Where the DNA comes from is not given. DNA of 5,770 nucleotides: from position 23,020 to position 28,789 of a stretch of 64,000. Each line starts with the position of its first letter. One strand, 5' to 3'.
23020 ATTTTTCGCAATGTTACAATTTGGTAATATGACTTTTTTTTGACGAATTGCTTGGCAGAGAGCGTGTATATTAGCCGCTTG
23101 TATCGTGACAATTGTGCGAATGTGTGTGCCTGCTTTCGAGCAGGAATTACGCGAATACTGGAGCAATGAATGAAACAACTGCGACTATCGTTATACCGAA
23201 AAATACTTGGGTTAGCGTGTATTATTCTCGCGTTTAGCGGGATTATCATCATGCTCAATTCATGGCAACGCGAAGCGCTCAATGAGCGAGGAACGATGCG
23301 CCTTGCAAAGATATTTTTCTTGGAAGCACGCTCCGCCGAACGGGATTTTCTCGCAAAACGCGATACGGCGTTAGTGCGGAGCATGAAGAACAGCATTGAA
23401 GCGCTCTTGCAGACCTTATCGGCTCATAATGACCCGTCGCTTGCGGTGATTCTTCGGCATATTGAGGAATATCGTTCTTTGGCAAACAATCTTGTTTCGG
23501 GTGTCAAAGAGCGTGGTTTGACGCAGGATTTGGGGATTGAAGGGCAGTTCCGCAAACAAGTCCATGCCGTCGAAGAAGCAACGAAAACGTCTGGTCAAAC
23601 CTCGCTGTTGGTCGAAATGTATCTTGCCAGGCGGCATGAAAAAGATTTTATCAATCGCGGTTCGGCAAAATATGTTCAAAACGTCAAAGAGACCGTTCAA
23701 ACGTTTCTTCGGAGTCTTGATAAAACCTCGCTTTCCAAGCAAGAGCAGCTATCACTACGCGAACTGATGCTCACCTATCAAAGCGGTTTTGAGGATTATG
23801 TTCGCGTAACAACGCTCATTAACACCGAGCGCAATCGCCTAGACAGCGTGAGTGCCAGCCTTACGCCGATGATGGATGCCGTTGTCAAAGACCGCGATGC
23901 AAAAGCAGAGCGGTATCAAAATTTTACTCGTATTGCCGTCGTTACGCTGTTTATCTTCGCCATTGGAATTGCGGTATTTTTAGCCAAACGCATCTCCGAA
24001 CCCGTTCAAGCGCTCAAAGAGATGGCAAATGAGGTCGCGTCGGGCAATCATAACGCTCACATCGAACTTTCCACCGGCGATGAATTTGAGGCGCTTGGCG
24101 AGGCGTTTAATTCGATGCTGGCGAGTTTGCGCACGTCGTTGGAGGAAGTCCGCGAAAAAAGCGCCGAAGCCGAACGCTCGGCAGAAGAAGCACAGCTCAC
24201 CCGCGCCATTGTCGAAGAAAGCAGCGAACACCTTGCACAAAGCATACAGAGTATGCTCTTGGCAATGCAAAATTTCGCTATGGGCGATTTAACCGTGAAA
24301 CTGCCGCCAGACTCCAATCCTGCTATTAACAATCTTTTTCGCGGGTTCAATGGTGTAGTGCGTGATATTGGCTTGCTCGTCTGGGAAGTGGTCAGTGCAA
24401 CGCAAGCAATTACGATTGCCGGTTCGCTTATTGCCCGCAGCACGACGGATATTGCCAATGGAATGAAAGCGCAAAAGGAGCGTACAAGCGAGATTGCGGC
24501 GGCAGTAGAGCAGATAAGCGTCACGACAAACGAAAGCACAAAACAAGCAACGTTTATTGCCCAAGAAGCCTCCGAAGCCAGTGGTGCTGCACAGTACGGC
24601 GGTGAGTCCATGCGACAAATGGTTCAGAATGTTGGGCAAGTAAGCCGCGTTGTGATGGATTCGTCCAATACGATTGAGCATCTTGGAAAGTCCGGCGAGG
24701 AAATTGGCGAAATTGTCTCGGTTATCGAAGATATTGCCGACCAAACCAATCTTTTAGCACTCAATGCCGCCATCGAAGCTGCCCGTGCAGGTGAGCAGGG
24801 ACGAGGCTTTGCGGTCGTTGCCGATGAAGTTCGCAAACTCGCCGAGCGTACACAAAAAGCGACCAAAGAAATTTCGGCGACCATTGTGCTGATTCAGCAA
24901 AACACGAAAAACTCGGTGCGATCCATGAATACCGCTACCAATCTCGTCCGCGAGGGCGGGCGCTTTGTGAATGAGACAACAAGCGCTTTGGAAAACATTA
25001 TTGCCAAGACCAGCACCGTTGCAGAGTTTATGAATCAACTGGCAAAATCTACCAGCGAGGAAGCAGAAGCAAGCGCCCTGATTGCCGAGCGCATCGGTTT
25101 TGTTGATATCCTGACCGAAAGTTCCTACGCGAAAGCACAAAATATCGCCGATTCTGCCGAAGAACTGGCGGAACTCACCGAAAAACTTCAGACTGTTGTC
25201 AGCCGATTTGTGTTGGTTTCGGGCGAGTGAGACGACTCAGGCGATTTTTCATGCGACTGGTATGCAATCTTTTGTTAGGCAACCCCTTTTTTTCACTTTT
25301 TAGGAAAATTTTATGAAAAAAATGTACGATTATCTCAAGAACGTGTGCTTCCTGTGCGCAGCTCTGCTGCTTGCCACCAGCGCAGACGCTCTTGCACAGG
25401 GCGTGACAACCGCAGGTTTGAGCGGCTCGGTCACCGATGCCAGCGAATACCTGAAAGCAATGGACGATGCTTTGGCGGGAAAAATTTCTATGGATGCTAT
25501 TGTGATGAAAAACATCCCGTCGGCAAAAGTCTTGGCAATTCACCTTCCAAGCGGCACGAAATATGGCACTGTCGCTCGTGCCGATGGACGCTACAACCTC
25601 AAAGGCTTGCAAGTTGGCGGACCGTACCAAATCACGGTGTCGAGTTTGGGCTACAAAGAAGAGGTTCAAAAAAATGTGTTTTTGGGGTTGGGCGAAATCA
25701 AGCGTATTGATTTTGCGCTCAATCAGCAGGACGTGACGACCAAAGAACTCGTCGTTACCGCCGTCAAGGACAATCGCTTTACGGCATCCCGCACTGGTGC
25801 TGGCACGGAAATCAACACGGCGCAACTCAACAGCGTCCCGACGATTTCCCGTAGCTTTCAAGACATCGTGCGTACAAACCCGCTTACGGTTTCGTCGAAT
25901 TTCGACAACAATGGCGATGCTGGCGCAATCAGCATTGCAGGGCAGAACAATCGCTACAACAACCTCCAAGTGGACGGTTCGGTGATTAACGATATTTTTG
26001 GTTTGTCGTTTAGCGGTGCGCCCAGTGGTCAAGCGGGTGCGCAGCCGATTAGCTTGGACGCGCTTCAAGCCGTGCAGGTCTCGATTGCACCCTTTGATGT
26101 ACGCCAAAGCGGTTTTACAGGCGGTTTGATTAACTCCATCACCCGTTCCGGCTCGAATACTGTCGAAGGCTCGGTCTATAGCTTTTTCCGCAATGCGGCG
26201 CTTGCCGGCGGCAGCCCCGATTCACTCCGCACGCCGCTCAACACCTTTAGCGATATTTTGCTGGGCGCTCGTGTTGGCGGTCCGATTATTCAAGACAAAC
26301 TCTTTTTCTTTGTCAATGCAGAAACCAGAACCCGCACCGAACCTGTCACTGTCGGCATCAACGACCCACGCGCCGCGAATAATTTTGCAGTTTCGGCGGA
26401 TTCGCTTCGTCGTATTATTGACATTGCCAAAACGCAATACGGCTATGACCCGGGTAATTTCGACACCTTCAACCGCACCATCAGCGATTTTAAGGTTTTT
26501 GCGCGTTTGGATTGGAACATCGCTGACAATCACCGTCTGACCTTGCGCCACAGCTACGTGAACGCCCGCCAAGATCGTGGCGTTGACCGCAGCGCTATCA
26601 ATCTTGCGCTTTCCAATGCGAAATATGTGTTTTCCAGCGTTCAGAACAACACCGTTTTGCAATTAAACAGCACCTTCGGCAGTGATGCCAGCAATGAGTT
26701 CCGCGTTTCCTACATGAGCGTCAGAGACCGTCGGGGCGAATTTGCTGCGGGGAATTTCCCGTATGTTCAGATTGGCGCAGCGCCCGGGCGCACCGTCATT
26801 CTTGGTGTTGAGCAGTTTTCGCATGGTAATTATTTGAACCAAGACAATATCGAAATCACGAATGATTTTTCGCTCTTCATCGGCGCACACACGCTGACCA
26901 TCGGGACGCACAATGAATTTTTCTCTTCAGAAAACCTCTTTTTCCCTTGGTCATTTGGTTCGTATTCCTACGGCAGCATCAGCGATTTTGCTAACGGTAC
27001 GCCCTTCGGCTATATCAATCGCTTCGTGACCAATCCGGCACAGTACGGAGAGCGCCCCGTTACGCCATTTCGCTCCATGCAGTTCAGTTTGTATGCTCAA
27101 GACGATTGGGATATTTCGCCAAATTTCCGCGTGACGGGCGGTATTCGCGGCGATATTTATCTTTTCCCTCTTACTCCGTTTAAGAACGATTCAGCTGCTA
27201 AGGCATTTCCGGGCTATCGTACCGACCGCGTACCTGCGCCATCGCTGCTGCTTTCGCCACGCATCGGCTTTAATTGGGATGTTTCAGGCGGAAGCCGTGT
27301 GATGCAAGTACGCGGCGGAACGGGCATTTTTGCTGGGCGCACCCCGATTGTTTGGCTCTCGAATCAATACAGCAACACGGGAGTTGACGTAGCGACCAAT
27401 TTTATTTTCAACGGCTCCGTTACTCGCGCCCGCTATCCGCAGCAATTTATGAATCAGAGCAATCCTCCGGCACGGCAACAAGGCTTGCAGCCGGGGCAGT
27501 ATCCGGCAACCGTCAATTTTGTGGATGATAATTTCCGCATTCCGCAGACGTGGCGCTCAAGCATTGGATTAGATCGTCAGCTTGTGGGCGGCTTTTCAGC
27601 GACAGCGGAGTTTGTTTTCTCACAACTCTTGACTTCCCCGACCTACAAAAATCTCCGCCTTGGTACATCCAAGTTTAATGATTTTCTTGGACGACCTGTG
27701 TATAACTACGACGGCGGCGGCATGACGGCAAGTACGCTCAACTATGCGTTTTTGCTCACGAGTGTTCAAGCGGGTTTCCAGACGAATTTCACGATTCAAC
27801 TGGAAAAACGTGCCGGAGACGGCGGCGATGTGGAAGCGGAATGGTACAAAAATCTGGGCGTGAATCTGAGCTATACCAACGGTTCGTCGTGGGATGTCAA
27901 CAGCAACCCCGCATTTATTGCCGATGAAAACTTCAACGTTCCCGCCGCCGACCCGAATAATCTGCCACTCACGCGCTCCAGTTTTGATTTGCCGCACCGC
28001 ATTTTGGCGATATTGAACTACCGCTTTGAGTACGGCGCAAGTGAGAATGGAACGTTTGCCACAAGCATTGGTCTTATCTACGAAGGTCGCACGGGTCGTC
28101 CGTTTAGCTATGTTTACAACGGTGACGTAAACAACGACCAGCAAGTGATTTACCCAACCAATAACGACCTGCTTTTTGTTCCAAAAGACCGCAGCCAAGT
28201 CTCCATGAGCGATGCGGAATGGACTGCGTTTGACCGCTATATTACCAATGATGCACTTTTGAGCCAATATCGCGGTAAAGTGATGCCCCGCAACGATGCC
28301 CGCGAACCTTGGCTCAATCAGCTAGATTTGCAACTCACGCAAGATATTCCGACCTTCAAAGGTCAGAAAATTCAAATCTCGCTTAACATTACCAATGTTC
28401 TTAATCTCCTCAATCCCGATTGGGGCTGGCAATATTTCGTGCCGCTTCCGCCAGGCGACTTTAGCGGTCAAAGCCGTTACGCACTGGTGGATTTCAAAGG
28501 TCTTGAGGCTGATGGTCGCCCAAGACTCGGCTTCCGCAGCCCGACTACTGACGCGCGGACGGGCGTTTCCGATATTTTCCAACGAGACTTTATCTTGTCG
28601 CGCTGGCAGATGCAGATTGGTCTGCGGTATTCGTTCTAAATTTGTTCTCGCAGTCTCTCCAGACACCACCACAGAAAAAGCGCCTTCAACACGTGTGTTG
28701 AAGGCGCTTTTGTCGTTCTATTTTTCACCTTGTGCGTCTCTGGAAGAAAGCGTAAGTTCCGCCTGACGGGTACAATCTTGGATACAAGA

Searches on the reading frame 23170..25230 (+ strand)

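Call 52: search_protein_families(library=pfam, proteins=[window:23170-25230:+])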
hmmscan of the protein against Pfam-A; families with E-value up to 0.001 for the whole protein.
window:23170-25230:+ (686 aa): 2 families
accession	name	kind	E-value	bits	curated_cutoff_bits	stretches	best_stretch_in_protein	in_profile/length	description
PF00015.26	MCPsignal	-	7.5e-48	163.1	34.6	1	465-643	2-166/172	Methyl-accepting chemotaxis protein (MCP) signalling domain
PF00672.30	HAMP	-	1.7e-17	63.9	25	1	270-321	1-52/53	HAMP domain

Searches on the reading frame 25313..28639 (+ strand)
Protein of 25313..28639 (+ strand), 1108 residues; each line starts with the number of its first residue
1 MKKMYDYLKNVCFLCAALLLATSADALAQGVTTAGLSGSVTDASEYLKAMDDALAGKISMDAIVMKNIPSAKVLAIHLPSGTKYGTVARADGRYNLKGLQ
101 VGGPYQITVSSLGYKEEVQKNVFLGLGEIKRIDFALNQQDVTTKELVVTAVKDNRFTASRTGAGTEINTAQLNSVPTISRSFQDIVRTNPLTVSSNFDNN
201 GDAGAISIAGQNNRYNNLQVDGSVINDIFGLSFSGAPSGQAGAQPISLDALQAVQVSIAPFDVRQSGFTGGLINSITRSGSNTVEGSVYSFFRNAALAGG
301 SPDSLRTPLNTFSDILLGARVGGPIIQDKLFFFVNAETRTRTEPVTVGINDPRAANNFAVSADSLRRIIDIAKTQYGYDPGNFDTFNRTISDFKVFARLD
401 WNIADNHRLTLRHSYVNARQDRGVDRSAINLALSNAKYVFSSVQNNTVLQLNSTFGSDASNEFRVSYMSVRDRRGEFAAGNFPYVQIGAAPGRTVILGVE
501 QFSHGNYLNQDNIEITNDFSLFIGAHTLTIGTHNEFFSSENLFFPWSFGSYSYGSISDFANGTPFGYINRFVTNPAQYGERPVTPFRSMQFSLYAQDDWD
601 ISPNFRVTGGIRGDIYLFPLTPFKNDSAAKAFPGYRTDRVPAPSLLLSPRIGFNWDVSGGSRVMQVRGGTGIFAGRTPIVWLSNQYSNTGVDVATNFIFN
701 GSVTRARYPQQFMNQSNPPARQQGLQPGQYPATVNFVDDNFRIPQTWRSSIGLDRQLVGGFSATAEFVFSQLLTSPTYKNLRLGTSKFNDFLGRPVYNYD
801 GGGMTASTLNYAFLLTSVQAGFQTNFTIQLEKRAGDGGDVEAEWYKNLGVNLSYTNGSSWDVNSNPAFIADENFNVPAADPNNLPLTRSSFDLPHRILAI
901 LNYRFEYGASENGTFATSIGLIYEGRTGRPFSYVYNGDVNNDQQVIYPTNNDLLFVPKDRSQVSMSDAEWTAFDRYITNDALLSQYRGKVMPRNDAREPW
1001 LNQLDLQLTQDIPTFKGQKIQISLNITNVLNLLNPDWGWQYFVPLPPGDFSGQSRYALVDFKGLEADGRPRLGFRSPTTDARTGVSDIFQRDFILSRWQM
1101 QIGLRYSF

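Call 52: search_protein_families(library=pfam, proteins=[window:25313-28639:+])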
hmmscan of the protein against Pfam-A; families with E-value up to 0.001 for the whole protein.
window:25313-28639:+ (1108 aa): 4 families
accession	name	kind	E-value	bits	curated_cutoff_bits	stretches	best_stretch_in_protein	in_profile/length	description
PF25183.1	OMP_b-brl_4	-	6.9e-51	174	30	2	382-1034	143-810/838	Outer membrane beta barrel domain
PF13620.12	CarboxypepD_reg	-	2.2e-13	50.8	32.3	1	68-136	14-81/82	Carboxypeptidase regulatory-like domain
PF13715.12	CarbopepD_reg_2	-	7.9e-07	29.5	32.2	1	80-148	22-88/88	CarboxypepD_reg-like domain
PF00593.30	TonB_dep_Rec_b-barrel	-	0.00049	20.5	27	1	515-661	93-231/436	TonB dependent receptor-like, beta-barrel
